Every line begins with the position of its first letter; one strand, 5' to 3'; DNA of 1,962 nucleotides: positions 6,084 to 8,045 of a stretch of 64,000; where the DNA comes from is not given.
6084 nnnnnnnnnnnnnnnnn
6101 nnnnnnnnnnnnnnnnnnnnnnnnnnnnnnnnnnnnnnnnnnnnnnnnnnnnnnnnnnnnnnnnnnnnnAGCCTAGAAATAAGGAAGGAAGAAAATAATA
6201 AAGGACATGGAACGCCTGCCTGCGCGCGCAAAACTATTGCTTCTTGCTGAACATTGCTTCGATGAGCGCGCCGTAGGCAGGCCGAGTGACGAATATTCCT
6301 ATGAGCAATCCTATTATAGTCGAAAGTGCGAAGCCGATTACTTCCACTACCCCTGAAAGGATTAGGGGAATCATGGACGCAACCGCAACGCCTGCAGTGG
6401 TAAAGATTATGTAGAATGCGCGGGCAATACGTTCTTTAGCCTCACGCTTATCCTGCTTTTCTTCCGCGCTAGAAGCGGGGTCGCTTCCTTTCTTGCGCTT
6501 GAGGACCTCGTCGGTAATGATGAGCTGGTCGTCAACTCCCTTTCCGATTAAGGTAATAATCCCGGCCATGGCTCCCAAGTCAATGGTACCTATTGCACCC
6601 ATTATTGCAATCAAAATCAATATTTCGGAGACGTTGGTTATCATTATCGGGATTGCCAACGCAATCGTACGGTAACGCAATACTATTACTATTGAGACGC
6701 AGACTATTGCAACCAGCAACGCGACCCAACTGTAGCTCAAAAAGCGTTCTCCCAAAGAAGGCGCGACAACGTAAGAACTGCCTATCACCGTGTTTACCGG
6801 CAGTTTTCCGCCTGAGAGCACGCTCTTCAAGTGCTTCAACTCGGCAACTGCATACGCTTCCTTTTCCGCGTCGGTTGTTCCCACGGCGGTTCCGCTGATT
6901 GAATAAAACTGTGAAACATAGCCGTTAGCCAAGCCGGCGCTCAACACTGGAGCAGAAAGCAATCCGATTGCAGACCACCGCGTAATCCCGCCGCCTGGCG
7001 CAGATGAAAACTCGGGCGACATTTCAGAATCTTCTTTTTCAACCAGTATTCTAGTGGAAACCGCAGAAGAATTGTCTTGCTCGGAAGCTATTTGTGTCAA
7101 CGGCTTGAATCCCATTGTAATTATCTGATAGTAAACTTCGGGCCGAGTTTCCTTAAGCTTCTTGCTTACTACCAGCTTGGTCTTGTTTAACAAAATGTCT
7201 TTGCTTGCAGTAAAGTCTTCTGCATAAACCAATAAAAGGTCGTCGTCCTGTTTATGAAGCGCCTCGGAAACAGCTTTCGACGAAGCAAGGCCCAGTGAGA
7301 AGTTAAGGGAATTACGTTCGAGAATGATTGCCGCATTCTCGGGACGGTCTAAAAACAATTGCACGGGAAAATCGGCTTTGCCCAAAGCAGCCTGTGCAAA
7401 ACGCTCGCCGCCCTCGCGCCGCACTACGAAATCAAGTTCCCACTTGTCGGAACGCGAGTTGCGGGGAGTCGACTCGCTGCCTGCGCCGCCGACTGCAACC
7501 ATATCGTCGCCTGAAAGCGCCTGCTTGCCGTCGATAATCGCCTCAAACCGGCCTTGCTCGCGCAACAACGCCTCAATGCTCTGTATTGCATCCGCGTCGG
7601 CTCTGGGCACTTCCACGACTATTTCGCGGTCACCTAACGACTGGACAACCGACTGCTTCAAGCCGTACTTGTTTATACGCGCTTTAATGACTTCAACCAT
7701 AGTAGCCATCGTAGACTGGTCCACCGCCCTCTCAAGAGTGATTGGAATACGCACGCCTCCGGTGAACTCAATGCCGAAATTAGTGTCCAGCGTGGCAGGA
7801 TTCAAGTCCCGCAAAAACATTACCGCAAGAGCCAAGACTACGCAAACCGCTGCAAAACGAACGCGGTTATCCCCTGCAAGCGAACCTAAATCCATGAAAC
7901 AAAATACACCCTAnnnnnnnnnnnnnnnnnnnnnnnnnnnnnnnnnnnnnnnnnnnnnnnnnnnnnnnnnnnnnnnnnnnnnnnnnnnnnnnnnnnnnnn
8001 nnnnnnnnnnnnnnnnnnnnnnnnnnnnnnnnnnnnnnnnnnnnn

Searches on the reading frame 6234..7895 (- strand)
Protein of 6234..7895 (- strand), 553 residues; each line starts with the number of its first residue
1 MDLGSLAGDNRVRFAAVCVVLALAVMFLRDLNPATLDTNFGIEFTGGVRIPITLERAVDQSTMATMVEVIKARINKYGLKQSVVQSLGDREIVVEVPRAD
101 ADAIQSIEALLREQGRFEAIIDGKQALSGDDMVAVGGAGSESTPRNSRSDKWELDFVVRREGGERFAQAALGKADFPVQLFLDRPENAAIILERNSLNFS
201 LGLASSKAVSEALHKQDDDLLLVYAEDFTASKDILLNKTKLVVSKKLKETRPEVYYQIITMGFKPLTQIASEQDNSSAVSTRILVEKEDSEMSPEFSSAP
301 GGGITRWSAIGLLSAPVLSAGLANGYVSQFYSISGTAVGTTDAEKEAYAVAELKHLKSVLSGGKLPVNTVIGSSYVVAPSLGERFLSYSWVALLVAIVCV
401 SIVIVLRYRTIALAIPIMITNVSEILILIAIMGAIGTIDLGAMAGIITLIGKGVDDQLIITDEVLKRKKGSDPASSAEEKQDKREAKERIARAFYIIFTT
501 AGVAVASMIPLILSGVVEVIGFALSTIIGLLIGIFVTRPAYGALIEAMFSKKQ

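Call 10: find_encoding_contigs(protein=window:6234-7895:-, flank=10000, max_places=6)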
Protein window:6234-7895:- (553 aa): 5 contigs read that carry it; 5 places shown.
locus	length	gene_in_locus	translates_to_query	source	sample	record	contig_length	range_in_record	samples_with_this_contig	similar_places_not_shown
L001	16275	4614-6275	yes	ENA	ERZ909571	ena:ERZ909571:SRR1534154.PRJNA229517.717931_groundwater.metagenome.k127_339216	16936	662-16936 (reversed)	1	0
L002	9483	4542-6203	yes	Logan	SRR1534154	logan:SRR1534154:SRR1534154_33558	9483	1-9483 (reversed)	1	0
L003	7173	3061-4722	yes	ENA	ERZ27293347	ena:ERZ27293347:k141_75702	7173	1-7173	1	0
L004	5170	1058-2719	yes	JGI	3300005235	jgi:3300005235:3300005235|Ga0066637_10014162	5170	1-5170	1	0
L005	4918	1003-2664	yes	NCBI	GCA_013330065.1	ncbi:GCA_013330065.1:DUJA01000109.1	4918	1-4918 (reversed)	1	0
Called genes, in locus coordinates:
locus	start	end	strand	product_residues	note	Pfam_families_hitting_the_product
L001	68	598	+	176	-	-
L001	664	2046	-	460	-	PF00753:Lactamase_B, PF12706:Lactamase_B_2 (faint), PF16661:Lactamase_B_6, PF10996:Beta-Casp, PF07521:RMMBL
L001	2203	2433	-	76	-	PF03477:ATP-cone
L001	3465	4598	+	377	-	PF02355:SecD_SecF_C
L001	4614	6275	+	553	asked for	PF21760:SecD_1st (weak), PF02355:SecD_SecF_C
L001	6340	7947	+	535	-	PF01921:tRNA-synt_1f, PF09334:tRNA-synt_1g (faint)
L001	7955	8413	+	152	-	-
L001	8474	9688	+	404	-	PF00009:GTP_EFTU, PF03193:RsgA_GTPase (weak), PF03144:GTP_EFTU_D2, PF09173:eIF2_C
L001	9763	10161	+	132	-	-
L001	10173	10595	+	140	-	-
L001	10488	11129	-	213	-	PF00406:ADK, PF13207:AAA_17, PF05191:ADK_lid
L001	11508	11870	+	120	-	PF18477:PIN_9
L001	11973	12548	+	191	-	PF03876:SHS2_Rpb7-N, PF00575:S1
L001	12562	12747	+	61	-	PF06093:Spt4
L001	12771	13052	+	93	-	PF01282:Ribosomal_S24e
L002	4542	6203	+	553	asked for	PF21760:SecD_1st (weak), PF02355:SecD_SecF_C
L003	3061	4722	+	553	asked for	PF21760:SecD_1st (weak), PF02355:SecD_SecF_C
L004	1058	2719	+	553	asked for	PF21760:SecD_1st (weak), PF02355:SecD_SecF_C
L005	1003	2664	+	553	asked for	PF21760:SecD_1st (weak), PF02355:SecD_SecF_C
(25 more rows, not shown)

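Call 11: search_protein_families(library=pfam, proteins=[window:6234-7895:-])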
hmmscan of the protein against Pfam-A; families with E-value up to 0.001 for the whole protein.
window:6234-7895:- (553 aa): 2 families
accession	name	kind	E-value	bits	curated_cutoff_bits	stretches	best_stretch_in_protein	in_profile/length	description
PF02355.23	SecD_SecF_C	-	1.5e-15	57.5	20.5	1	368-535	12-173/189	Protein export membrane protein SecD/SecF, C-terminal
PF21760.3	SecD_1st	-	3.3e-07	30.1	27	1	64-100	2-38/60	Protein translocase subunit SecDF, P1 domain, N-terminal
